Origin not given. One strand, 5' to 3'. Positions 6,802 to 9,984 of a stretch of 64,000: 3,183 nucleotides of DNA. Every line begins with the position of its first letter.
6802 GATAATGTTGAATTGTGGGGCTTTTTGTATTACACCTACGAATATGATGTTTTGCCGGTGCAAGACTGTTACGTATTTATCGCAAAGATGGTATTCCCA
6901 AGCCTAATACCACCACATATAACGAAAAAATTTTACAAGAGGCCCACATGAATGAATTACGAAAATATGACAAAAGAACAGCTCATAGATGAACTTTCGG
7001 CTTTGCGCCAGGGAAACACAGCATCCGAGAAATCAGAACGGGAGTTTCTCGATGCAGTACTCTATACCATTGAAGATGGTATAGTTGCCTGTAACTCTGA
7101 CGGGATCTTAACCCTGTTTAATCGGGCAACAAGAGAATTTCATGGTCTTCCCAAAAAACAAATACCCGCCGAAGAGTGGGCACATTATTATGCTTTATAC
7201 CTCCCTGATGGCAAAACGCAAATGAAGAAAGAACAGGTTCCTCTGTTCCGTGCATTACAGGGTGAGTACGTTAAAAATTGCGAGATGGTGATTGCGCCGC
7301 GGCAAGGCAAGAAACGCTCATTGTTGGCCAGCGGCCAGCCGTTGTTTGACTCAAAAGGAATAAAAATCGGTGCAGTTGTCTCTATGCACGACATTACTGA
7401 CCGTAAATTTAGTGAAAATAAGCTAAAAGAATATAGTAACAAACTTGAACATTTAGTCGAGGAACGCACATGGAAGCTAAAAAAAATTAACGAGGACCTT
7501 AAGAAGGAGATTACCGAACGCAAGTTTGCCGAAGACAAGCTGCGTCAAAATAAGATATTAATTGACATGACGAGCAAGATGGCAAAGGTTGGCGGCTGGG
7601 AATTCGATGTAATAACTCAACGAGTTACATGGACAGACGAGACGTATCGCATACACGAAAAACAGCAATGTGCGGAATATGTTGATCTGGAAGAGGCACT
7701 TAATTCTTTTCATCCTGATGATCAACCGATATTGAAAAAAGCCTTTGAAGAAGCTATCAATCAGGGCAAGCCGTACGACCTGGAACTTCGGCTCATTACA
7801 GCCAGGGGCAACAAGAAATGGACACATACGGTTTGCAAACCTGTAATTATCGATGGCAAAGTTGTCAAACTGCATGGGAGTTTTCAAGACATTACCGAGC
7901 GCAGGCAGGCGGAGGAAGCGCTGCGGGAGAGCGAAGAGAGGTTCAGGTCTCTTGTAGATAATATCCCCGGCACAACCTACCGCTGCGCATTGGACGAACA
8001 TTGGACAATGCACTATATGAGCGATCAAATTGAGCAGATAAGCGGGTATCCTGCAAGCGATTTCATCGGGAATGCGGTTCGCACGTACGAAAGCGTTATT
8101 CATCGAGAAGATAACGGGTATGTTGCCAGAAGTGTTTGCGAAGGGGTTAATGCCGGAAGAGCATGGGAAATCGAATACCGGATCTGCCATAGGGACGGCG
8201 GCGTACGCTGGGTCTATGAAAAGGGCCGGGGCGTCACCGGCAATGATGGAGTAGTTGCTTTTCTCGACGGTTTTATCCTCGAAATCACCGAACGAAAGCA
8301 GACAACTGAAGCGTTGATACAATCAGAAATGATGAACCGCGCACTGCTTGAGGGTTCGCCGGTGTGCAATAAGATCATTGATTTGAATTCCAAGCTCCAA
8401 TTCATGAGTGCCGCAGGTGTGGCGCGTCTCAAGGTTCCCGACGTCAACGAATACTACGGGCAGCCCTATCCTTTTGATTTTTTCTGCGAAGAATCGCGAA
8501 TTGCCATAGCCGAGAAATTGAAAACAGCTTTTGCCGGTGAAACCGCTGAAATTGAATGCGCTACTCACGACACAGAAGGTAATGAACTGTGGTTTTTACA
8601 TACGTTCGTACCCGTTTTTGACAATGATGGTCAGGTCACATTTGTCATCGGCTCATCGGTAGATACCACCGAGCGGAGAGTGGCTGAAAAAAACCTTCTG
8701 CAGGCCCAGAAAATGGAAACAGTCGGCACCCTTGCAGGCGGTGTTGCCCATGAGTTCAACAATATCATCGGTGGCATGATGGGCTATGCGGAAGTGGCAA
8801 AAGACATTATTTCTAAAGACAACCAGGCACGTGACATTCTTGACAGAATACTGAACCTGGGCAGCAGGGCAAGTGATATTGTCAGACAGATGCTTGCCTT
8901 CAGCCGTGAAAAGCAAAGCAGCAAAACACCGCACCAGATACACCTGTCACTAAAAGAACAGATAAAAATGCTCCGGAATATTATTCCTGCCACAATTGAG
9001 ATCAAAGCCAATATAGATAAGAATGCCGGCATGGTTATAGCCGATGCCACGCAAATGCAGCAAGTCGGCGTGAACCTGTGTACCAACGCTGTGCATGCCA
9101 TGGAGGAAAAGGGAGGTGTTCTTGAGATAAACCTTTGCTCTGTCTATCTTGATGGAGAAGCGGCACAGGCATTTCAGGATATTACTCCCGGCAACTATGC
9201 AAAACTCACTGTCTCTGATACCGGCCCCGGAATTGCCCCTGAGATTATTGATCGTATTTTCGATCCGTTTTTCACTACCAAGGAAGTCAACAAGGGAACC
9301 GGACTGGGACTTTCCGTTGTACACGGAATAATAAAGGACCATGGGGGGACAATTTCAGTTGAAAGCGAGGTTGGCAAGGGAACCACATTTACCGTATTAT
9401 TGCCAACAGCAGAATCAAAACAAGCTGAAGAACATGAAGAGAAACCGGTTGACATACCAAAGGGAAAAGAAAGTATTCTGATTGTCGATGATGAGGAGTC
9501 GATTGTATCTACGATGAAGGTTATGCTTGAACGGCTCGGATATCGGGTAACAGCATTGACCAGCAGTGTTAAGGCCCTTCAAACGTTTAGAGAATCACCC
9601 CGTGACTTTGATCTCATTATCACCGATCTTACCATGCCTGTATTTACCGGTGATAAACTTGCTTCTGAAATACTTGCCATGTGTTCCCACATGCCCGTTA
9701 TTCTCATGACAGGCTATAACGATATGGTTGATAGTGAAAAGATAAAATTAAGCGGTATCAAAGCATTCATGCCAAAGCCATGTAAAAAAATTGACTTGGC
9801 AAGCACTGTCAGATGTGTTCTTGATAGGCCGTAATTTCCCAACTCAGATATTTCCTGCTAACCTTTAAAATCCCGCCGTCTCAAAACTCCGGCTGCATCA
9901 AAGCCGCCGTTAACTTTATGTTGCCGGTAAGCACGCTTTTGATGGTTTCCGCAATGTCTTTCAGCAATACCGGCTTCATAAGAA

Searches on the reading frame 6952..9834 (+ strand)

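Call 51: search_protein_families(library=pfam, proteins=[window:6952-9834:+], max_evalue=0.00001)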
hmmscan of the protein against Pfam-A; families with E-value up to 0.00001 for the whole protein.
window:6952-9834:+ (960 aa): 7 families
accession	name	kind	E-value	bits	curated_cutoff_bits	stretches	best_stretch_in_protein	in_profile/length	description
PF08447.18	PAS_3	-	6.8e-37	126.1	25.6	2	355-441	3-88/89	PAS fold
PF08448.16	PAS_4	-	6.5e-31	107.2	23.1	2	466-576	1-109/110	PAS fold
PF13426.13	PAS_9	-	9.5e-27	93.7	27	0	499-574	29-103/103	PAS domain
PF02518.31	HATPase_c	-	3.5e-25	89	26.4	1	698-820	2-110/111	Histidine kinase-, DNA gyrase B-, and HSP90-like ATPase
PF00072.30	Response_reg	-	5.7e-20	72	30.2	1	842-953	1-110/111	Response regulator receiver domain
PF00989.32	PAS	-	7.3e-17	61.9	22.6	0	31-148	1-113/113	PAS fold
PF00512.31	HisKA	-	5e-11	42.9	26.9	1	592-653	3-63/66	His Kinase A (phospho-acceptor) domain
